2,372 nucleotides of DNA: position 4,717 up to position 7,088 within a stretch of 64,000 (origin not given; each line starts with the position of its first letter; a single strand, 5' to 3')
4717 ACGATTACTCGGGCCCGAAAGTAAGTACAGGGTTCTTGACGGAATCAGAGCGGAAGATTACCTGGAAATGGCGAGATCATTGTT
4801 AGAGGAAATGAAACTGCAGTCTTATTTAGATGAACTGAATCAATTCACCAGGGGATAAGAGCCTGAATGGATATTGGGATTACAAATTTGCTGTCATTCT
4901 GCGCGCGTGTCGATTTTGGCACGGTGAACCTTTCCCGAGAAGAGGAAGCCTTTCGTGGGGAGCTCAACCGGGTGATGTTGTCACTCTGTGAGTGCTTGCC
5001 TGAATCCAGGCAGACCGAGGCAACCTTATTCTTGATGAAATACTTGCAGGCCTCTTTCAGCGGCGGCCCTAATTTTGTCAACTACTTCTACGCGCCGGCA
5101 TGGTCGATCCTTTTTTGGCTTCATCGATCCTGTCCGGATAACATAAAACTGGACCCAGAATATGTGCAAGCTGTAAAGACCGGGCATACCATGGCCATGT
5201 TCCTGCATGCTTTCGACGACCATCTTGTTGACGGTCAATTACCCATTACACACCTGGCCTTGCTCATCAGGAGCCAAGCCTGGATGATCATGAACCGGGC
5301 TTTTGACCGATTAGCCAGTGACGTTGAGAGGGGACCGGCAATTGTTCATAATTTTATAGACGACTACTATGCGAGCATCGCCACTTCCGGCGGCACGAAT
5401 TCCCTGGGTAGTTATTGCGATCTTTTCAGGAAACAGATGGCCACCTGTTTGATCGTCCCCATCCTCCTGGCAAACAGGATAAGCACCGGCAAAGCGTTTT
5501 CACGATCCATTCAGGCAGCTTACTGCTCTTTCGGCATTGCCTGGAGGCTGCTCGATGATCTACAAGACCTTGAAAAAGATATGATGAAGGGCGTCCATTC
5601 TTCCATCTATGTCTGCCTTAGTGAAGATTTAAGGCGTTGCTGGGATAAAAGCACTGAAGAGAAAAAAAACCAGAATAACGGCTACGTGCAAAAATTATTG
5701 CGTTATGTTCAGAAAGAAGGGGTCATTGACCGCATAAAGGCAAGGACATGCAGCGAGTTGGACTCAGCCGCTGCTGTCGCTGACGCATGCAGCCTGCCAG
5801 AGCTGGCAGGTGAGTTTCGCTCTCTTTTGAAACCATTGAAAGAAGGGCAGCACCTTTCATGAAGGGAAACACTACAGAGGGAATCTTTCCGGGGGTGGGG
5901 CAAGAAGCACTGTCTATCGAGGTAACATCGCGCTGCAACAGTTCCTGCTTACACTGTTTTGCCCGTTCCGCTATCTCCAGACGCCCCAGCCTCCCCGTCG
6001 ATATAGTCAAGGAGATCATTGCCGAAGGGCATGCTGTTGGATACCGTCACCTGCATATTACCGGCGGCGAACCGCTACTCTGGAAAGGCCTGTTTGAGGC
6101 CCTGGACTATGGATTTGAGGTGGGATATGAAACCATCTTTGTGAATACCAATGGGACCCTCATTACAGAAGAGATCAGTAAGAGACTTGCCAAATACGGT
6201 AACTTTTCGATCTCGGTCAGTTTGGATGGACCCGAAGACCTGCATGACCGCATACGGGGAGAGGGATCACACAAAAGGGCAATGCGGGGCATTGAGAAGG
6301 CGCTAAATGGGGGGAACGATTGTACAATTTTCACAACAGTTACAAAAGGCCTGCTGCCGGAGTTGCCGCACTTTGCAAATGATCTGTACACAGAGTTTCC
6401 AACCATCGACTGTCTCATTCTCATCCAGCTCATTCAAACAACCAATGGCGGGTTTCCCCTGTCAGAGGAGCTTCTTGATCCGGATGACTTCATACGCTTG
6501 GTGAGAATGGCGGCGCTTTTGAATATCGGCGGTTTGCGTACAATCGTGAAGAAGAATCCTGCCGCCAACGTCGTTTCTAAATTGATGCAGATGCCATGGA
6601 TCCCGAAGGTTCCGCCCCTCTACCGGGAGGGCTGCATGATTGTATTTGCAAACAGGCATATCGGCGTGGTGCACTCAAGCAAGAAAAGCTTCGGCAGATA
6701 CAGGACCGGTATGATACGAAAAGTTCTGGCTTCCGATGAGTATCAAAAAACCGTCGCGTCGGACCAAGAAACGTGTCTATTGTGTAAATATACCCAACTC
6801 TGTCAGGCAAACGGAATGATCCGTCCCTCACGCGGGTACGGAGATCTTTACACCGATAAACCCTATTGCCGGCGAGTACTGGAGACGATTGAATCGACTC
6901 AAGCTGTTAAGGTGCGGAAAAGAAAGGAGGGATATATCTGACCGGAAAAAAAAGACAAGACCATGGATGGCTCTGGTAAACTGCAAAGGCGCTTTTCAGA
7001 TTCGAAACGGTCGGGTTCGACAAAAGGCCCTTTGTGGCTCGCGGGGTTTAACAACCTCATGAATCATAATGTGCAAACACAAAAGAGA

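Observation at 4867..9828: Orphan cassette: isoprenoid-synthase-like protein, SPASM-like radical SAM, Nif11-like small protein, GGR-type flavoprotein and a secreted hydrolase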

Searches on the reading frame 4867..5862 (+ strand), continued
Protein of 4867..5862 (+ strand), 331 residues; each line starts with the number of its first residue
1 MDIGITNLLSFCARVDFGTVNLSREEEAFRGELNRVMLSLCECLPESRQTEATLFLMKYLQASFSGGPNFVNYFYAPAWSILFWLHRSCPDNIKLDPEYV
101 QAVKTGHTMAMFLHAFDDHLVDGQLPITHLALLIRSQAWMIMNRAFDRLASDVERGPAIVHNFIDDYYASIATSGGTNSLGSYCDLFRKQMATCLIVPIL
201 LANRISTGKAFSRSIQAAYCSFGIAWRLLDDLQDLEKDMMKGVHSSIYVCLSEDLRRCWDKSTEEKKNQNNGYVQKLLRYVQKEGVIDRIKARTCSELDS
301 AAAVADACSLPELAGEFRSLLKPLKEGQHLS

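Call 79: find_encoding_contigs(protein=window:4867-5862:+, flank=3000, max_places=3)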
Protein window:4867-5862:+ (331 aa): 8 contigs read that carry it; 3 places shown.
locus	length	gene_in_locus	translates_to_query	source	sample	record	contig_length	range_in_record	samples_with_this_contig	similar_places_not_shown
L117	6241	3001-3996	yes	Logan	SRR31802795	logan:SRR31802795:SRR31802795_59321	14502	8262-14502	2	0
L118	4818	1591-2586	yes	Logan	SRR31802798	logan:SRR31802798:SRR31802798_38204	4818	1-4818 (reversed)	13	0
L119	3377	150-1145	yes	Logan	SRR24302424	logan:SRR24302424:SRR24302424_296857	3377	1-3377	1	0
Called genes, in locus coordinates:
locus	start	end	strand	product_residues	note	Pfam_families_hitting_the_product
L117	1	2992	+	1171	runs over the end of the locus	PF00211:Guanylate_cyc, PF13191:AAA_16, PF07719:TPR_2 (faint)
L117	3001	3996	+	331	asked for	-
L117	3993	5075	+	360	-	PF04055:Radical_SAM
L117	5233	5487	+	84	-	-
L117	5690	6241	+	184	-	?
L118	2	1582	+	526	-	?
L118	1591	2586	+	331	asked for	-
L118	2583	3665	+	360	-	PF04055:Radical_SAM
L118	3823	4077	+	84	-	-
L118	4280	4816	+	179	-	?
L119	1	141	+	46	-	?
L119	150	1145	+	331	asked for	-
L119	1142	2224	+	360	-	PF04055:Radical_SAM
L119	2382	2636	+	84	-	-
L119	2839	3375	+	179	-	?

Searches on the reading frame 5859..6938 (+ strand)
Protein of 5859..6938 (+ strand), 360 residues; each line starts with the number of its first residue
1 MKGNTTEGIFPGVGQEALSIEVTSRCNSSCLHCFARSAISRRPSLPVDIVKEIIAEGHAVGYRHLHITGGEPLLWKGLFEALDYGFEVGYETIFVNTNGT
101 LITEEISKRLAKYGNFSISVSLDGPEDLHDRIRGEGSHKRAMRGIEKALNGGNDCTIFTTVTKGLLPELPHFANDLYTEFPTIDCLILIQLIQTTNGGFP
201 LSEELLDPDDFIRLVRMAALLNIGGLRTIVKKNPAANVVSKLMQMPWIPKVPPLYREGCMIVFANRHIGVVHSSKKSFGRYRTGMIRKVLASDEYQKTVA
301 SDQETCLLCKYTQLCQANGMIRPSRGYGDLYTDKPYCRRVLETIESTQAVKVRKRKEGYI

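Call 3: search_protein_families(library=pfam, proteins=[window:5859-6938:+], max_evalue=0.1)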
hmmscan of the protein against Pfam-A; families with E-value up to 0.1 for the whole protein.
window:5859-6938:+ (360 aa): 2 families
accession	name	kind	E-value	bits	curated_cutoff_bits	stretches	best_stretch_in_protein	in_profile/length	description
PF04055.27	Radical_SAM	-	3.2e-27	96.1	29.5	1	20-167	1-156/166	Radical SAM superfamily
PF13353.11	Fer4_12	-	0.00012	22.9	22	1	23-123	12-118/137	4Fe-4S single cluster domain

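Call 4: search_protein_families(library=ncbifam, proteins=[window:5859-6938:+], max_evalue=0.1)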
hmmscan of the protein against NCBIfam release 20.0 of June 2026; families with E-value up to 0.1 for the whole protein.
window:5859-6938:+ (360 aa): 76 families (the best 25 are shown)
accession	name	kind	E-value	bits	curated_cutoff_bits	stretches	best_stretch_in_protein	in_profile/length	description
TIGR04545.1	rSAM_ahbD_hemeb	equivalog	1.4e-26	93.8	500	1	19-213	3-196/339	heme b synthase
TIGR04546.1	rSAM_ahbC_deAc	equivalog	3.5e-26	91.9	650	2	21-177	44-201/390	12,18-didecarboxysiroheme deacetylase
TIGR04054.1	rSAM_NirJ1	equivalog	9.1e-23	80.5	650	1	7-164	28-185/387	putative heme d1 biosynthesis radical SAM protein NirJ1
TIGR04051.1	rSAM_NirJ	equivalog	1.3e-22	80.3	515.45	1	22-173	8-160/354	heme d1 biosynthesis radical SAM protein NirJ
TIGR04347.1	pseudo_SAM_Halo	equivalog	4.3e-22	78.9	525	1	21-174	43-197/390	TIGR04347 family pseudo-SAM/SPASM protein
TIGR03962.1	mycofact_rSAM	equivalog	1e-21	77.5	265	1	18-169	14-166/339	mycofactocin radical SAM maturase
TIGR04251.1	SCM_rSAM_ScmF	equivalog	1.6e-20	73.8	400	1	21-163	9-156/353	SynChlorMet cassette radical SAM/SPASM protein ScmF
TIGR04055.1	rSAM_NirJ2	equivalog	2.2e-20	73.4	500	1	19-172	3-157/326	putative heme d1 biosynthesis radical SAM protein NirJ2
NF050035.1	rSAM_WgK_link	exception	1.2e-19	70.5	650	1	19-147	12-142/367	radical SAM/SPASM peptide maturase WgkB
NF049973.1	radical_Rv1681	equivalog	3.3e-19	69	380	1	25-172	81-230/326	Rv1681 family radical SAM protein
TIGR04053.2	TIGR04053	equivalog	2.5e-18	66.5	395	1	21-176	13-173/366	TIGR04053 family radical SAM/SPASM domain-containing protein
TIGR02668.1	moaA_archaeal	equivalog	5e-18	65.1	325.25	1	17-154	11-149/303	GTP 3',8-cyclase MoaA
TIGR04317.1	W_rSAM_matur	equivalog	5.3e-18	65.2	380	1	18-147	6-135/349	tungsten cofactor oxidoreductase radical SAM maturase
NF001199.0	PRK00164.2-1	equivalog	2.4e-17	63.1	231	1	17-152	13-149/308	GTP 3',8-cyclase MoaA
NF045574.1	sacti_mat_StsB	exception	7.7e-17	61.3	625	1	22-174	102-254/466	StsB family radical SAM/SPASM domain sactipeptide maturase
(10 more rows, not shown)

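Call 34: search_solved_structures(query=window:5859-6938:+, max_evalue=0.001, show_alignments=1)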
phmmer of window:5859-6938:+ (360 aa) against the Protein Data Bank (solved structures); distinct sequences matched with E-value up to 0.001: 17.
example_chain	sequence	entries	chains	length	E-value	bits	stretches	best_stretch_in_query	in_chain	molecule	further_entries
6efn_A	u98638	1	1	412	2.9e-11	46.2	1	19-161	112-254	Sporulation killing factor maturation protein SkfB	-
7vob_C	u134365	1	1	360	5.9e-09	38.5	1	17-152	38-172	Cytosylglucuronate decarboxylase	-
7voc_C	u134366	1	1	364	6e-09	38.5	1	17-152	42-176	Cytosylglucuronate decarboxylase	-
9gm3_A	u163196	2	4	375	1e-06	31.2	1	20-155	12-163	ChlB radical SAM domain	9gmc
9dgw_A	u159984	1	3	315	1.3e-06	30.8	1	9-130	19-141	Radical SAM core domain-containing protein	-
9dfw_A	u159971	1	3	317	1.3e-06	30.8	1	9-130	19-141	Radical SAM core domain-containing protein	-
9dfu_A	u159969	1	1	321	2.4e-06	30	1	9-129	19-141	Radical SAM core domain-containing protein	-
9dfn_A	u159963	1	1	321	3.3e-06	29.5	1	9-129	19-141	Radical SAM core domain-containing protein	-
8vpo_A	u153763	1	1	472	3.7e-06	29.4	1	15-176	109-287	Radical SAM core domain-containing protein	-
4k37_A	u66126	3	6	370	4.2e-06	29.2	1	22-135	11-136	Anaerobic sulfatase-maturating enzyme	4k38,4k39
4k36_A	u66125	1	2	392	5e-06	28.9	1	22-135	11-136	Anaerobic sulfatase-maturating enzyme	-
7n7i_A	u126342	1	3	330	5.9e-06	28.7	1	14-130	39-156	Viperin-like enzyme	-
6b4c_A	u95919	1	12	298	6.8e-06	28.5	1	20-130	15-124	Viperin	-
2fb2_A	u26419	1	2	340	1.2e-05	27.7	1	18-165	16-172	Molybdenum cofactor biosynthesis protein A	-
1tv7_A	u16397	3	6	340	2.1e-05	26.9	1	18-165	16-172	Molybdenum cofactor biosynthesis protein A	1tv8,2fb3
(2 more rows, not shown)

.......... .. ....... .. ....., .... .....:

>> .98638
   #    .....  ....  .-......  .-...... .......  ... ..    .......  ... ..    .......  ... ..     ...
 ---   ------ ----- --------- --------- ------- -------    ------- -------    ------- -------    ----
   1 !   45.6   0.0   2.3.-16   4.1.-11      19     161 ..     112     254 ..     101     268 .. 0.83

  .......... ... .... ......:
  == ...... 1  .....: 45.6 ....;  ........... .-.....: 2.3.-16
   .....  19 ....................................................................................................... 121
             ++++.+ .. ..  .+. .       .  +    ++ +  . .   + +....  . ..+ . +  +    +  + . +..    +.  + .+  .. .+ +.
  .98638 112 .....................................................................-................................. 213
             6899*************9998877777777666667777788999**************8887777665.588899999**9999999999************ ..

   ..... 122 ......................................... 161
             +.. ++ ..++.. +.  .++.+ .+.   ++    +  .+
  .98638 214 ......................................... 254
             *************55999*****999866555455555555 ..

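Call 53: list_cluster_members(proteins=[L004:9005-10117:+, L004:10364-10624:+, L004:15175-16395:+, L004:11018-13474:+, L004:13707-15035:+, L004:4393-8001:+, window:5859-6938:+, window:7538-8764:+])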
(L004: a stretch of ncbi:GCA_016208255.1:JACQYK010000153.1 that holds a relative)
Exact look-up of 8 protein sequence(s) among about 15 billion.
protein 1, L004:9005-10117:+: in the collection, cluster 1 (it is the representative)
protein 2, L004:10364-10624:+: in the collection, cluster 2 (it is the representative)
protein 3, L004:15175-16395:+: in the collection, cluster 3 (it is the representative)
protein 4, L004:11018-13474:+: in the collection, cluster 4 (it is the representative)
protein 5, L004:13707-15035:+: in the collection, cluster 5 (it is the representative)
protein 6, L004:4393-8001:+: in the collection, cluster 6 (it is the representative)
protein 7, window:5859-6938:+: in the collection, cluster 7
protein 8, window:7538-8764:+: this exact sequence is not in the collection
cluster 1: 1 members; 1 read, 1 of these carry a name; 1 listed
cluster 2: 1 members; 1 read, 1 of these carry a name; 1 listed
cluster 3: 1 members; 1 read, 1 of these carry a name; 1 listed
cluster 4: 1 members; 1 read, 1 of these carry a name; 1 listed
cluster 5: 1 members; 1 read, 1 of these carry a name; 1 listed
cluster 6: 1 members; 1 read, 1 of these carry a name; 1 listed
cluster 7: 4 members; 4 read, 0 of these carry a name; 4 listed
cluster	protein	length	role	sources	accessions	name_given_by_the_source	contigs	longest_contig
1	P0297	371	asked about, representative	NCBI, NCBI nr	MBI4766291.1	MAG: radical SAM protein [Deltaproteobacteria bacterium] | radical SAM protein [Deltaproteobacteria bacterium]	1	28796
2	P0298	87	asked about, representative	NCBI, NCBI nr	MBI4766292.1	MAG: hypothetical protein HY787_17110 [Deltaproteobacteria bacterium] | hypothetical protein [Deltaproteobacteria bacterium]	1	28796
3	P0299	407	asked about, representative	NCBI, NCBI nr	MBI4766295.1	MAG: FAD-dependent monooxygenase [Deltaproteobacteria bacterium] | FAD-dependent monooxygenase [Deltaproteobacteria bacterium]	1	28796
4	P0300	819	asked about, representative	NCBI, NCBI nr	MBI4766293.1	MAG: S8 family serine peptidase [Deltaproteobacteria bacterium] | S8 family serine peptidase [Deltaproteobacteria bacterium]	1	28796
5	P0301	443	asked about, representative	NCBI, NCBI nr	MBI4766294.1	MAG: B12-binding domain-containing radical SAM protein [Deltaproteobacteria bacterium] | B12-binding domain-containing radical SAM protein [Deltaproteobacteria bacterium]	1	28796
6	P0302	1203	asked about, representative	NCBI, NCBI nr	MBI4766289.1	MAG: AAA family ATPase [Deltaproteobacteria bacterium] | AAA family ATPase [Deltaproteobacteria bacterium]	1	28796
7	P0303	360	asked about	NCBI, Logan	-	-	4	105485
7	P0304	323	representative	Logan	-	-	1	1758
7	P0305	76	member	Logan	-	-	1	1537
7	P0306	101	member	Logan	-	-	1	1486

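Call 61: search_protein_families(library=padloc, proteins=[window:5859-6938:+], max_evalue=0.01)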
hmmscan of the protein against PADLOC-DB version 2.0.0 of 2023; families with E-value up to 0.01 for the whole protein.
window:5859-6938:+ (360 aa): 3 families
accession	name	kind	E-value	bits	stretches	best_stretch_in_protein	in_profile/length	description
PDLC02903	pVip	-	4.4e-16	57.1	1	20-140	4-118/257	Viperins not associated with kinases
PDLC02904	pVip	-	2.4e-13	48.2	1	22-135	9-120/262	Viperins associated with kinases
PDLC02905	pVip-kinase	-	4.7e-07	27.4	1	22-127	188-296/474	Viperin-kinase fusion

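Call 69: find_related_loci(query=A5, collection=genome_contigs, flank=6000)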
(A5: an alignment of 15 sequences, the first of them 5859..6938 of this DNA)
Query A5 (360 aa) in genome_contigs; peptide patterns used: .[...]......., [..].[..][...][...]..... (x = any residue, [..] = any of these).
522 stretches matched a pattern; 396 encode a relative of the query (tblastn E <= 1e-3); the best 80 are kept; 80 distinct loci.
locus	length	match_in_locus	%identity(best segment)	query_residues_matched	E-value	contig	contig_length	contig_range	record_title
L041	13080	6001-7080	81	1-360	0e+0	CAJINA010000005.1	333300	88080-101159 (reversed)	MAG: Olavius algarvensis Delta 4 endosymbiont isolate Delta4_OalgB6SA genome assembly, contig: NODE_112345+_length_33330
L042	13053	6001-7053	70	1-350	8e-170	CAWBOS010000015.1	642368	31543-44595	MAG: uncultured delta proteobacterium isolate MFD01299.bin.3.111 genome assembly, contig: contig_8391, whole genome shot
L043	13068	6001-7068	57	1-356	6e-142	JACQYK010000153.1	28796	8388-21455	MAG: Deltaproteobacteria bacterium isolate NC_groundwater_1539_Pr4_S-0.65um_50_9 SR1-18-Sp65_coassembly_scaffold_207345,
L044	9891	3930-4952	59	3-343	4e-136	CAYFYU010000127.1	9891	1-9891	MAG TPA_asm: uncultured Spirochaetota bacterium isolate ERP108616_co2_14 genome assembly, contig: NODE_12898_length_9891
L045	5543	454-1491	58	1-346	1e-134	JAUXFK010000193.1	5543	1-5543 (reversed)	MAG: Deltaproteobacteria bacterium isolate CSMAG_2901 CSMAG_2901_k117_1291192_length_5543_cov_19.3347, whole genome shot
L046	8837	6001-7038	56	1-346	5e-131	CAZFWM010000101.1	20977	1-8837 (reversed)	MAG TPA_asm: uncultured Thermodesulfobacteriota bacterium isolate SRP077602_co7_231 genome assembly, contig: NODE_12583_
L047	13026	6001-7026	54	1-342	4e-128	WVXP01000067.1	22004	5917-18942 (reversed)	MAG: Proteobacteria bacterium isolate CS1-C027 C_merged_R1_(paired)_contig_7381, whole genome shotgun sequence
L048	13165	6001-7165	63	1-359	6e-145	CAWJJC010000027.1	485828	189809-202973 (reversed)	MAG: uncultured delta proteobacterium isolate MFD05442.bin.2.211 genome assembly, contig: contig_586, whole genome shotg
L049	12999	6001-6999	55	15-347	5e-122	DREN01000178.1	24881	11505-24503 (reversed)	MAG TPA_asm: Deltaproteobacteria bacterium isolate HyVt-30 Ga0136651_10000350, whole genome shotgun sequence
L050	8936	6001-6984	54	15-342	9e-120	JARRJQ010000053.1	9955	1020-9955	MAG: Desulfobacterales bacterium isolate Spart_024_MAG scaffold_5635, whole genome shotgun sequence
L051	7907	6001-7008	53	11-346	1e-117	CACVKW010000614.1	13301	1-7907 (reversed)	Olavius sp. associated proteobacterium Delta 1 isolate mag2:49deedb4-927c-43a8-ad40-04e63e16f3c8 genome assembly, contig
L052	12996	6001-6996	52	15-346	5e-117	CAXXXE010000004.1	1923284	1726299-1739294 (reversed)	MAG: Desulfatiglandales bacterium isolate d5234fa8-f814-4557-af24-a28d4dae9633 genome assembly, contig: contig_4, whole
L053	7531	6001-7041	50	15-357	3e-113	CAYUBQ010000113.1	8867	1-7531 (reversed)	MAG TPA_asm: uncultured Desulfobacterales bacterium isolate SRP332253_co1_149 genome assembly, contig: NODE_13170_length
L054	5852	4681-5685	50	8-342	4e-113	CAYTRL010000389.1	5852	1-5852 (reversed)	MAG TPA_asm: uncultured Thermodesulfobacteriota bacterium isolate binchicken_co65_60 genome assembly, contig: NODE_48095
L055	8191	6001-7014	50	11-346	3e-112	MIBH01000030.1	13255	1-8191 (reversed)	MAG: Spirochaetes bacterium RBG_13_51_14 RBG_13_scaffold_23120, whole genome shotgun sequence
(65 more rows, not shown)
